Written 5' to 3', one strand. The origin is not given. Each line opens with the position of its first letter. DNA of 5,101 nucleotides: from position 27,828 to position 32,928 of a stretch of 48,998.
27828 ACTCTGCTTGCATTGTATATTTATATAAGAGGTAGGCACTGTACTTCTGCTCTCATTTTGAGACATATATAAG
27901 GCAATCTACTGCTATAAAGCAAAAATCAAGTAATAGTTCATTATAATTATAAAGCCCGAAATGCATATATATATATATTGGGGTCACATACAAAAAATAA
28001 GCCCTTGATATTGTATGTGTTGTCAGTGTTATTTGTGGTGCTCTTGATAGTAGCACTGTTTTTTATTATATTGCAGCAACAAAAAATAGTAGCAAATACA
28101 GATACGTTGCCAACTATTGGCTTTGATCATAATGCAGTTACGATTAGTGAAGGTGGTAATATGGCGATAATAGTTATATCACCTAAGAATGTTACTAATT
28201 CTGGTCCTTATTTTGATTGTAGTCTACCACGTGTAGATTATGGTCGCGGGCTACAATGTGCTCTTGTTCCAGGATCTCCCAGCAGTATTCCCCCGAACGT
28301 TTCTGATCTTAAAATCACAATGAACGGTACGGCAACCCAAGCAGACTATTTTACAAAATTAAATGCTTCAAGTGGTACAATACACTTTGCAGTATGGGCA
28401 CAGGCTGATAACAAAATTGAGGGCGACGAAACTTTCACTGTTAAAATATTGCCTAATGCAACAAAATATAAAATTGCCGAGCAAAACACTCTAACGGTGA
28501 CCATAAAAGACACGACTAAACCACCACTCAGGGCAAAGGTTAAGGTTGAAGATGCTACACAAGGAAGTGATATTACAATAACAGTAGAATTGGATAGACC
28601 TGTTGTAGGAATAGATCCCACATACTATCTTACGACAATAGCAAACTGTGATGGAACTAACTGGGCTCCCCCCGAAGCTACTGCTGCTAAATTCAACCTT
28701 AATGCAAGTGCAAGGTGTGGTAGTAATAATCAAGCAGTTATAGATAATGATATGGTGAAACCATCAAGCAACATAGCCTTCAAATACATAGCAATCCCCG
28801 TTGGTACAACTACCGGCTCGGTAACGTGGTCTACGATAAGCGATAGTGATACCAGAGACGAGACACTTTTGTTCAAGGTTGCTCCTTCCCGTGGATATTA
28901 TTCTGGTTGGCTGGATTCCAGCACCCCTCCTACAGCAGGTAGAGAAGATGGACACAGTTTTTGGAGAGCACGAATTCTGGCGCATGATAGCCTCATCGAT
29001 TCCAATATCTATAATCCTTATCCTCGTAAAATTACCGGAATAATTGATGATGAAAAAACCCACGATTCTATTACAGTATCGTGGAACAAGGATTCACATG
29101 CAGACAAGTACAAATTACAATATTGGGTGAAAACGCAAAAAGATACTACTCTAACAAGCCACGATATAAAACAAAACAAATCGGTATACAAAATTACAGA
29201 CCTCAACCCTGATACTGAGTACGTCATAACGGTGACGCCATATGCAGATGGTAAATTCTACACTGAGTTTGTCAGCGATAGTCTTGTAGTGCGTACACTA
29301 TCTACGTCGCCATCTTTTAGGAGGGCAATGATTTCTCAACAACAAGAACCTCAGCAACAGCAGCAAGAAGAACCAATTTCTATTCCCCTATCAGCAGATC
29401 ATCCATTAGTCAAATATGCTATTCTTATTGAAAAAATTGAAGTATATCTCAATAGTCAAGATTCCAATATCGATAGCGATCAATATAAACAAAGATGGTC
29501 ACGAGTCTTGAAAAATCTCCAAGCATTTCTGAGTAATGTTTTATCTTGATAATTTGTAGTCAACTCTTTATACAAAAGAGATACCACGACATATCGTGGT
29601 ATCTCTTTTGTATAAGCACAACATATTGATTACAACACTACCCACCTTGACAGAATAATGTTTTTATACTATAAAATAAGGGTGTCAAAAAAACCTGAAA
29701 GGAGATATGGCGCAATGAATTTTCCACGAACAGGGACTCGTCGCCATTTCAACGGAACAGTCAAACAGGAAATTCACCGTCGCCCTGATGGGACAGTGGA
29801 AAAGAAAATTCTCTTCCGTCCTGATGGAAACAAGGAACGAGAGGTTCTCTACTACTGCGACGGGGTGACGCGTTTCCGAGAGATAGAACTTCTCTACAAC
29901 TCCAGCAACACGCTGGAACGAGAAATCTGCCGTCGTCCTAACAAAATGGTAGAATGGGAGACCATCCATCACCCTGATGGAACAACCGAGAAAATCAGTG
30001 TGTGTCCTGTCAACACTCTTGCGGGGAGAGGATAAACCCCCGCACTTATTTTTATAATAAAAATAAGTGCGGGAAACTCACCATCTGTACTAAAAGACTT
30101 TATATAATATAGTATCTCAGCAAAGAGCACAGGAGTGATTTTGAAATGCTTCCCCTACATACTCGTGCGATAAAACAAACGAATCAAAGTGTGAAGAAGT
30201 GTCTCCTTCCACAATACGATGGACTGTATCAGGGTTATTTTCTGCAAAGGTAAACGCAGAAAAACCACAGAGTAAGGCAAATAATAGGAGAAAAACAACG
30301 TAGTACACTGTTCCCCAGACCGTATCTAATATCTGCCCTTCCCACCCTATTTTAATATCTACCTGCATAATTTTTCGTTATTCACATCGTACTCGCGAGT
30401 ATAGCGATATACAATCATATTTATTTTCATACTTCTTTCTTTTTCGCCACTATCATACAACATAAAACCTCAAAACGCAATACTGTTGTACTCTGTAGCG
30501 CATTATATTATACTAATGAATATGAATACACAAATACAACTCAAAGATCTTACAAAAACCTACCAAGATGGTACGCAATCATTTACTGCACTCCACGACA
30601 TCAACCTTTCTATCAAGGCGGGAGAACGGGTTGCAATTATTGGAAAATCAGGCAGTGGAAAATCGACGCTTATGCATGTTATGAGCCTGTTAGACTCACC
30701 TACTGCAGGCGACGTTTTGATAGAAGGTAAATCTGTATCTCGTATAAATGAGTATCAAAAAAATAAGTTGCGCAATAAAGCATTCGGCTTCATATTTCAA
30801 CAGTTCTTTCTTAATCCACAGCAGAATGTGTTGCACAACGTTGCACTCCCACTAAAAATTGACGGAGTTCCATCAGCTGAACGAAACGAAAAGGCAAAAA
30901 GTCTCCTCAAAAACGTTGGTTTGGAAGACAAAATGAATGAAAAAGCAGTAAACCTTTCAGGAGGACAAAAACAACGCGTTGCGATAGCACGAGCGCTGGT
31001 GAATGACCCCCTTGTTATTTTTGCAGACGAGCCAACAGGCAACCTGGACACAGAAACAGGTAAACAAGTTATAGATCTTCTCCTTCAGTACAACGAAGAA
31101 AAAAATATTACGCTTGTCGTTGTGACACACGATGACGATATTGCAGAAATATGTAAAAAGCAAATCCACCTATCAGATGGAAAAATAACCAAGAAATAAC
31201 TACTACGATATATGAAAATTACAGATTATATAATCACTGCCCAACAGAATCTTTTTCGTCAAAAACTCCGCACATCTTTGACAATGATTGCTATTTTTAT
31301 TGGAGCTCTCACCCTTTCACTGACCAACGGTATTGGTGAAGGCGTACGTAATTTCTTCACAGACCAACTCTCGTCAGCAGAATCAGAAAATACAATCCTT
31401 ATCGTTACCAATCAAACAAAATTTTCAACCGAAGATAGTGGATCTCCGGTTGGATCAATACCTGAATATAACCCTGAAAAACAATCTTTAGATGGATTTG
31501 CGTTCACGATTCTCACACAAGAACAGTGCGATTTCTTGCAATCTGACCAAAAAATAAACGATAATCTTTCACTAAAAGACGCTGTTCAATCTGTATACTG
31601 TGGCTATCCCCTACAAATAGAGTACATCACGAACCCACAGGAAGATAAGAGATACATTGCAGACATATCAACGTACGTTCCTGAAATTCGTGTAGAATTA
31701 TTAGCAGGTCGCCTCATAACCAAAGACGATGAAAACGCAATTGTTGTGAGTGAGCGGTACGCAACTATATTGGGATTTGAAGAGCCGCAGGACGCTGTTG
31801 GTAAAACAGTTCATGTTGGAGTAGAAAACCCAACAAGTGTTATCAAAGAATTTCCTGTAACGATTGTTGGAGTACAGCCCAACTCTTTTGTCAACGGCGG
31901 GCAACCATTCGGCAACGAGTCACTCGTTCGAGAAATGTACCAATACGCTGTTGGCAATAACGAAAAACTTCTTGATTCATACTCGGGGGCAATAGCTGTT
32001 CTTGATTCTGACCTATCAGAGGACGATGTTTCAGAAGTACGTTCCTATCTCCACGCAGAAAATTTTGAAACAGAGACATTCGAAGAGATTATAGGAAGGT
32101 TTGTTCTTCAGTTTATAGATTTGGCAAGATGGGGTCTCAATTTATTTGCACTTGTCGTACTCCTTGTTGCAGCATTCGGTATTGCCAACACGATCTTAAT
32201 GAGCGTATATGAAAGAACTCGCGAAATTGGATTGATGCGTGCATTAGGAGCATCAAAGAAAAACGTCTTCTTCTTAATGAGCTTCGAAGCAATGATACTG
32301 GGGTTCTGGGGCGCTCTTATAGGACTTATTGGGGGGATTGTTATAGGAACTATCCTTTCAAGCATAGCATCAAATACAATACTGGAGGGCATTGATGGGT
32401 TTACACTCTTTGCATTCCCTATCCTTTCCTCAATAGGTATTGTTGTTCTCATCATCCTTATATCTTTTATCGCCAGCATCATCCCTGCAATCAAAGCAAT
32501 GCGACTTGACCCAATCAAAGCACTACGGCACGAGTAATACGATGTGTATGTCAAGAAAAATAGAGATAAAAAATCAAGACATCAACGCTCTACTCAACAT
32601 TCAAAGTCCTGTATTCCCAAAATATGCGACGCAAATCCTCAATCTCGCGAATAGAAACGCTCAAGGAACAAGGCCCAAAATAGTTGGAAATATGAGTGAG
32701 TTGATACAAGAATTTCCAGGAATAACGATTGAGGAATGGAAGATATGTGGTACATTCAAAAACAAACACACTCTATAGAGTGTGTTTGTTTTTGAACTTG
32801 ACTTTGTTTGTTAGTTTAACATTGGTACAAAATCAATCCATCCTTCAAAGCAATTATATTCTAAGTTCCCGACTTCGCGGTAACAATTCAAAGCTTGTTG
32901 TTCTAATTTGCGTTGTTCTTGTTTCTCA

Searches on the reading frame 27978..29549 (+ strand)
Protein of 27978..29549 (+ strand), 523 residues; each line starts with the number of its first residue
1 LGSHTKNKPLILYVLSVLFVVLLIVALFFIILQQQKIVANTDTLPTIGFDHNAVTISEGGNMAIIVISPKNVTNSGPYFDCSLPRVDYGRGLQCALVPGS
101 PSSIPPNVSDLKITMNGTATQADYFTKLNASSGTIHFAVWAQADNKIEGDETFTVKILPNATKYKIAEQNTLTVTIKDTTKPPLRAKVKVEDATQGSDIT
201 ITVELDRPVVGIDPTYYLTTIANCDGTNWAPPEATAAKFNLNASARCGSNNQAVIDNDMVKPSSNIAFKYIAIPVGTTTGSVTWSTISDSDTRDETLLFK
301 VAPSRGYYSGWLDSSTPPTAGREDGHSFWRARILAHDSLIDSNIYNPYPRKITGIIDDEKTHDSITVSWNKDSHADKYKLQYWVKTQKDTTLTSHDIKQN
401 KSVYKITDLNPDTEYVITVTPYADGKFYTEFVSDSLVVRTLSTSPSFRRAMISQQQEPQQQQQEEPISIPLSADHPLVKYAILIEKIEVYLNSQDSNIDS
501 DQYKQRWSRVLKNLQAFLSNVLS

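Call 11: search_protein_families(library=pfam, proteins=[window:27978-29549:+])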
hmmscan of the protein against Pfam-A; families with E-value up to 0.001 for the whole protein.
window:27978-29549:+ (523 aa): 3 families
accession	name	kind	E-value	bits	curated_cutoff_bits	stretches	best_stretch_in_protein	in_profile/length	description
PF00041.27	fn3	-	5.4e-09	36.6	25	1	359-423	10-70/84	Fibronectin type III domain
PF25059.1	FN3_DSCAM-DSCAML_C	-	0.00036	21.3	39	0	376-422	21-65/89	DSCAM/DSCAML C-terminal Fn3-like domain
PF16656.11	Pur_ac_phosph_N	-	0.00089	20.2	30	1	361-420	11-79/93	Purple acid Phosphatase, N-terminal domain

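Call 18: find_encoding_contigs(protein=window:27978-29549:+, flank=10000, max_places=10)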
Protein window:27978-29549:+ (523 aa): no gene with exactly this product is on record in the collection.

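Call 59: search_protein_families(library=phrogs, proteins=[window:28017-29549:+], max_evalue=0.01)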
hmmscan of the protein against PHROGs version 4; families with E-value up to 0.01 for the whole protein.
window:28017-29549:+ (510 aa): 0 families

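Call 60: search_protein_families(library=ncbifam, proteins=[window:28017-29549:+], max_evalue=0.01)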
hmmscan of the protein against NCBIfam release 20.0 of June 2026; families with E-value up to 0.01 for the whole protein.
window:28017-29549:+ (510 aa): 0 families

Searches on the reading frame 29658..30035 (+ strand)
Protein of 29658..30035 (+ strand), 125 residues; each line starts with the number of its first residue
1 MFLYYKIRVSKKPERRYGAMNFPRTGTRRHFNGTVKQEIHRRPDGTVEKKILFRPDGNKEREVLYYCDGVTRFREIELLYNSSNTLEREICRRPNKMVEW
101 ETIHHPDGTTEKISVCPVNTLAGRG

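Call 11: search_protein_families(library=pfam, proteins=[window:29658-30035:+])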
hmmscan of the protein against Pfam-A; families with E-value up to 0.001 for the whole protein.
window:29658-30035:+ (125 aa): 1 family
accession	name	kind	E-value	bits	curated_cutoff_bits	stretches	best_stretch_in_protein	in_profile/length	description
PF07202.18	Tcp10_C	-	3.5e-05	23.8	36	0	101-114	5-18/35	T-complex protein 10 C-terminus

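Call 59: search_protein_families(library=phrogs, proteins=[window:29658-30035:+], max_evalue=0.01)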
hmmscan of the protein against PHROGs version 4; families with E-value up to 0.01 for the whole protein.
window:29658-30035:+ (125 aa): 0 families

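Call 60: search_protein_families(library=ncbifam, proteins=[window:29658-30035:+], max_evalue=0.01)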
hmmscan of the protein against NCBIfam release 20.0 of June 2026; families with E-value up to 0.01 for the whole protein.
window:29658-30035:+ (125 aa): 0 families

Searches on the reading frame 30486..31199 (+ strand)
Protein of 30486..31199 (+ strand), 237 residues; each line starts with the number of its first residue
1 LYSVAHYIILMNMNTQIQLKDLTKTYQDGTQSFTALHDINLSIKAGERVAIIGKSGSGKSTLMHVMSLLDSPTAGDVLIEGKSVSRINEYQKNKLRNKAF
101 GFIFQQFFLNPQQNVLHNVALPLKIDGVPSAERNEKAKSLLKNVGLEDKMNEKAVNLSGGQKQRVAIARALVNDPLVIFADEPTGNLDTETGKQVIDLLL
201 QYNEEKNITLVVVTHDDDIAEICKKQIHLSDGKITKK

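Call 11: search_protein_families(library=pfam, proteins=[window:30486-31199:+])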
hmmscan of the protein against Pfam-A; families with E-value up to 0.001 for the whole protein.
window:30486-31199:+ (237 aa): 4 families
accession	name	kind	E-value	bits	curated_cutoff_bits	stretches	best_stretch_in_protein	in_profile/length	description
PF00005.33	ABC_tran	-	1.5e-36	126.4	25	1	36-184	1-136/137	ABC transporter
PF02463.25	SMC_N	-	5.7e-06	26.4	40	1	48-229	26-211/220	RecF/RecN/SMC N terminal domain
PF13304.12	AAA_21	-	2.6e-05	24.9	27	0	50-72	3-28/304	AAA domain, putative AbiEii toxin, Type IV TA system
PF13555.12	AAA_29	-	2.9e-05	24.2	27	1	33-69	12-46/61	P-loop containing region of AAA domain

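Call 22: find_encoding_contigs(protein=window:30486-31199:+, flank=10000, max_places=10)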
Protein window:30486-31199:+ (237 aa): no gene with exactly this product is on record in the collection.

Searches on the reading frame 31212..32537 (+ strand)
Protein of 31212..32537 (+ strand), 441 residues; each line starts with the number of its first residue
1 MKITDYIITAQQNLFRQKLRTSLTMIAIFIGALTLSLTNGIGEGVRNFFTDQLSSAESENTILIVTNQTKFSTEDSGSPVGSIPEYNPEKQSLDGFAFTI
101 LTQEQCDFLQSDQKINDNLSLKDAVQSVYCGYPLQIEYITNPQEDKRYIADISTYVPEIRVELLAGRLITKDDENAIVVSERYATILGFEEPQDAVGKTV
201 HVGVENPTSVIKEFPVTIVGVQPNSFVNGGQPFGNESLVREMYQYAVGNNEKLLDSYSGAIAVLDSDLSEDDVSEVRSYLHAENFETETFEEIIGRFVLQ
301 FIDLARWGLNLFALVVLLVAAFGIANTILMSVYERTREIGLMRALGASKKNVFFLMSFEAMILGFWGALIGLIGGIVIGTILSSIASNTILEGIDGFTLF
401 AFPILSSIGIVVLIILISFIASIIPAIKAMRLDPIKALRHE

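Call 11: search_protein_families(library=pfam, proteins=[window:31212-32537:+])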
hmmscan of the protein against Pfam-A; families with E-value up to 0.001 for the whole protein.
window:31212-32537:+ (441 aa): 2 families
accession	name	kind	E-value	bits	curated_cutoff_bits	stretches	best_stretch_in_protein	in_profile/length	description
PF02687.27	FtsX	-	9.5e-22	77.7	25.5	1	311-434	2-120/120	FtsX-like permease C-terminal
PF12704.14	MacB_PCD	-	2.8e-13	51.1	27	1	21-239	1-170/207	MacB-like periplasmic core domain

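Call 24: find_encoding_contigs(protein=window:31212-32537:+, flank=10000, max_places=10)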
Protein window:31212-32537:+ (441 aa): 2 contigs read that carry it; 2 places shown.
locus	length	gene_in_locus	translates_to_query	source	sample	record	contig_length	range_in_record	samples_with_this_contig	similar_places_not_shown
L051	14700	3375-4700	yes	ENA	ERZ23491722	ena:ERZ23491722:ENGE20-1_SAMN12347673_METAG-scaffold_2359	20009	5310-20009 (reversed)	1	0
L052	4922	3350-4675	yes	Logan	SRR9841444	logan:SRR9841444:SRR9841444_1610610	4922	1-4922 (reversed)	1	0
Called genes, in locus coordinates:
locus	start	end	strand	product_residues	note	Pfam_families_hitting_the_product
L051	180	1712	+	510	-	PF00041:fn3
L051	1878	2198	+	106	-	-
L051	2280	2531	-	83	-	-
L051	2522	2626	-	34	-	-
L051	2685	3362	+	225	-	PF02463:SMC_N (faint), PF13555:AAA_29 (weak), PF00005:ABC_tran, PF13304:AAA_21 (faint)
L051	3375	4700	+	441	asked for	PF12704:MacB_PCD, PF02687:FtsX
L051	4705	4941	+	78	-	PF09568:RE_MjaI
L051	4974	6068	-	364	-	-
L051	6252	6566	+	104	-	-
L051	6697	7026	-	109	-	-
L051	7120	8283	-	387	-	PF07995:GSDH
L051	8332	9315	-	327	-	PF01972:SDH_protease, PF25145:NfeD1b_N (weak)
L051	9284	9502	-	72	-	-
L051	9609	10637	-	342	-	PF02388:FemAB, PF13480:Acetyltransf_6, PF02388:FemAB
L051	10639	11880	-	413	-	PF01041:DegT_DnrJ_EryC1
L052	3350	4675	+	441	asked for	PF12704:MacB_PCD, PF02687:FtsX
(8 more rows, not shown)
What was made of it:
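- Both copies point outward into co-directional genes (calls 11, 24).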

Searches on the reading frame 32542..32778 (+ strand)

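Call 59: search_protein_families(library=phrogs, proteins=[window:32542-32778:+], max_evalue=0.01)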
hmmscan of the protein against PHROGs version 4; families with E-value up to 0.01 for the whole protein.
window:32542-32778:+ (78 aa): 1 family
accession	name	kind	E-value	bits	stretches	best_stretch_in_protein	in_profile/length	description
phrog_14722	-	unknown function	3e-11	44.4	1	25-60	3-38/175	-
